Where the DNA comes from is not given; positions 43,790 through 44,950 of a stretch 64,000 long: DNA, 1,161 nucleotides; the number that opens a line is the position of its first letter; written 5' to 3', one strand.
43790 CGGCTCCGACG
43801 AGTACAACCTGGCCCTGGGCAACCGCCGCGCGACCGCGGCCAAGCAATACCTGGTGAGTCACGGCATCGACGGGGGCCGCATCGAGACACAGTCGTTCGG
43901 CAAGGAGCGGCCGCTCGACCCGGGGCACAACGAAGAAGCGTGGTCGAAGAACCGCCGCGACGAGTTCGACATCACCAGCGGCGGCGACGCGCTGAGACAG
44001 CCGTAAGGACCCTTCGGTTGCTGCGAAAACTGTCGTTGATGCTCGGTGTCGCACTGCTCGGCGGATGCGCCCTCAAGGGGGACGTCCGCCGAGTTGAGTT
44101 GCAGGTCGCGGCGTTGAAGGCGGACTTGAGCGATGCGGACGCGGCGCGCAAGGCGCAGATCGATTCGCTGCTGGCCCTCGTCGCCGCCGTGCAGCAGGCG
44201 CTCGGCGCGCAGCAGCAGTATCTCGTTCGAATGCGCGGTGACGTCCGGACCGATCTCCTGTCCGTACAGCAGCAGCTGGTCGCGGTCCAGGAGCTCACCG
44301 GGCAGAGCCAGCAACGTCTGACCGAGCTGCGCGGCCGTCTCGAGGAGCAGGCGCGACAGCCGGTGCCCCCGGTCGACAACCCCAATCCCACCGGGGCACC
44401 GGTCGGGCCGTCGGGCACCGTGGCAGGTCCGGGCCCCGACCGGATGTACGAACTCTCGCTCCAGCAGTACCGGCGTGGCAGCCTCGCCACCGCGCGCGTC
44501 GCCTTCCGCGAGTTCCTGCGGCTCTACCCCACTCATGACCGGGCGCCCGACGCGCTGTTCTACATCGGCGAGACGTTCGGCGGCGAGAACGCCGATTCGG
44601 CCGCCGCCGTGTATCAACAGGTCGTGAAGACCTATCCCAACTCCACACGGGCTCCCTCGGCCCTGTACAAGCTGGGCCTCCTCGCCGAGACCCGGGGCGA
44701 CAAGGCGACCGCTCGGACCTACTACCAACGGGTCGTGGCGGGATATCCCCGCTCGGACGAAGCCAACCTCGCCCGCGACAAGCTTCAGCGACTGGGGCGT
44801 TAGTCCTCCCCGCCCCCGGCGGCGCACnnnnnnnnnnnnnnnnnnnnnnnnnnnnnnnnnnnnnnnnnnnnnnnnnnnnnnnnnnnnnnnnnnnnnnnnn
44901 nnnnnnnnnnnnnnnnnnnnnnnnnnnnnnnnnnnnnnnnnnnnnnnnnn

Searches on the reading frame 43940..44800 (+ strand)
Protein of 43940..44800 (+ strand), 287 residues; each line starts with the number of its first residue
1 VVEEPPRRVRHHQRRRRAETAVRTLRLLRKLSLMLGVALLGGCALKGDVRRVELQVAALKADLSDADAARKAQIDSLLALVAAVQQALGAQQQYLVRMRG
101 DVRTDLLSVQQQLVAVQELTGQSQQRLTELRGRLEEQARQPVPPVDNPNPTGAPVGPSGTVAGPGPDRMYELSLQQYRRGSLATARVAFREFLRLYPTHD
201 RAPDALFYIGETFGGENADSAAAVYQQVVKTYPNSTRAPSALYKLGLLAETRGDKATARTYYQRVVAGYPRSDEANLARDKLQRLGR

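Call 37: search_protein_families(library=pfam, proteins=[window:43940-44800:+], max_evalue=1)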
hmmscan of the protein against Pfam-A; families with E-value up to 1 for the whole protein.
window:43940-44800:+ (287 aa): 15 families
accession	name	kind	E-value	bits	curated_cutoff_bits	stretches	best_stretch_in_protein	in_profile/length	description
PF13174.12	TPR_6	-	2.3e-17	62.8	26.3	3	241-272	2-33/33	Tetratricopeptide repeat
PF13432.12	TPR_16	-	5.5e-10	39.9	32.7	2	216-271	11-63/65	Tetratricopeptide repeat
PF07719.23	TPR_2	-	2.5e-08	33.8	27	2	240-266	2-28/34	Tetratricopeptide repeat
PF13428.12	TPR_14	-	3.2e-06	27.7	23.5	1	239-277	1-39/44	Tetratricopeptide repeat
PF13525.12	YfiO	-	0.00026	21.3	25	1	169-245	8-85/203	Outer membrane lipoprotein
PF13181.12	TPR_8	-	0.0019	18.7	25.7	1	240-266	2-28/34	Tetratricopeptide repeat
PF13431.12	TPR_17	-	0.0068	17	24.4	0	225-259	2-33/34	Tetratricopeptide repeat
PF12325.13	TMF_TATA_bd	-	0.01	16.4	29.1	1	45-135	17-102/115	TATA element modulatory factor 1 TATA binding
PF13424.12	TPR_12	-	0.017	15.7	30.1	1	218-270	19-76/77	Tetratricopeptide repeat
PF00515.34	TPR_1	-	0.048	13.9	27.8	1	240-266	2-28/34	Tetratricopeptide repeat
PF13371.12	TPR_9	-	0.05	14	35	1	217-282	10-72/73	Tetratricopeptide repeat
PF12583.14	TPPII_C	-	0.086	13.8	27.7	0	218-241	31-54/69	Tripeptidyl peptidase II, C-terminal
PF13512.12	TPR_18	-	0.088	13.4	21.9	0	174-208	55-88/145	Tetratricopeptide repeat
PF16068.10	DUF4810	-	0.25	12.3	34.7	1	225-273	29-79/85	Domain of unknown function (DUF4810)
PF11846.14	Wzy_C_2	-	0.25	11.7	28.5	1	216-276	127-183/191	Virulence factor membrane-bound polymerase, C-terminal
